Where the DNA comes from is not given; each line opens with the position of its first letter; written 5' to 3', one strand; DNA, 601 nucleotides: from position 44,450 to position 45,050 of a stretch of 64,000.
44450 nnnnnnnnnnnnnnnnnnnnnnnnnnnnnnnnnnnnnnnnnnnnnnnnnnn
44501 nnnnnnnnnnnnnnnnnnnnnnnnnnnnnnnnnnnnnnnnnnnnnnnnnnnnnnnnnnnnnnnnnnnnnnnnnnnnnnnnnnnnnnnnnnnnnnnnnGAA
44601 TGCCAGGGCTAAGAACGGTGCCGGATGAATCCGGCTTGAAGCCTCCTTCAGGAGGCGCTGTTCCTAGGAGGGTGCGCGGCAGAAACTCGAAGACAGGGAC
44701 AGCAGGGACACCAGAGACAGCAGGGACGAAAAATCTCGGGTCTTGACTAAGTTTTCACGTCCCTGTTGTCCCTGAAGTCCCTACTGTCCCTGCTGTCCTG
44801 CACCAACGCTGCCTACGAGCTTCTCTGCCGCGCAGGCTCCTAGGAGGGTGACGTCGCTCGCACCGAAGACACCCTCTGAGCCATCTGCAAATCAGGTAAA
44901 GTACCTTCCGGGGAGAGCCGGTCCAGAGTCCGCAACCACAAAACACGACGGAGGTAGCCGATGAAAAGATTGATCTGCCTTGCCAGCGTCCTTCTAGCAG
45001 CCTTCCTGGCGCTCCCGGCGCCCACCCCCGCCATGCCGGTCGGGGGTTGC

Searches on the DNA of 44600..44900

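Call 66: search_rna_families(source=window, start=44600, end=44900, threshold=evalue, max_evalue=1)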
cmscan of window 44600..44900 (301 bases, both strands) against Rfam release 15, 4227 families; matches with E-value up to 1: 11.
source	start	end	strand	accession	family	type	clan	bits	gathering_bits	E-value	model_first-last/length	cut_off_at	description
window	44696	44790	-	RF03792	MIR6462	Gene; miRNA;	-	36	96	5.4e-05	1-119/119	no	MIR6462 microRNA precursor family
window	44684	44801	-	RF01911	MIR2118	Gene; miRNA;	-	35.7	85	1.6e-05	1-170/170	no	MIR2118 microRNA precursor family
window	44699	44787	-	RF03975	mir-5881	Gene; miRNA;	-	32.3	87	3.2e-06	1-67/67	no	mir-5881 microRNA precursor family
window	44706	44780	-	RF03460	mir-561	Gene; miRNA;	-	31.5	90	0.00033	1-81/81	no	mir-561 microRNA precursor family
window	44706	44780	+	RF03460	mir-561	Gene; miRNA;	-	24.7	90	0.017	1-81/81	no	mir-561 microRNA precursor family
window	44694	44798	-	RF00772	mir-328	Gene; miRNA;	-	22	70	0.16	1-75/75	no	mir-328 microRNA precursor family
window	44703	44776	+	RF03526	mir-7177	Gene; miRNA;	-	21.7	86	0.026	1-71/71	no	mir-7177 microRNA precursor family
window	44696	44790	-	RF01030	mir-422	Gene; miRNA;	-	18.9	90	0.5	1-85/85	no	mir-422 microRNA precursor family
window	44690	44806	+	RF00766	mir-335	Gene; miRNA;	-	18.5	64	0.13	1-92/92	no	mir-335 microRNA precursor family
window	44693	44784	-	RF01002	mir-936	Gene; miRNA;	-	17.2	110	0.96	1-98/98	no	mir-936 microRNA precursor family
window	44685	44812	+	RF00690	MIR408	Gene; miRNA;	-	16.4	64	0.18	1-126/126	no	MIR408 microRNA precursor family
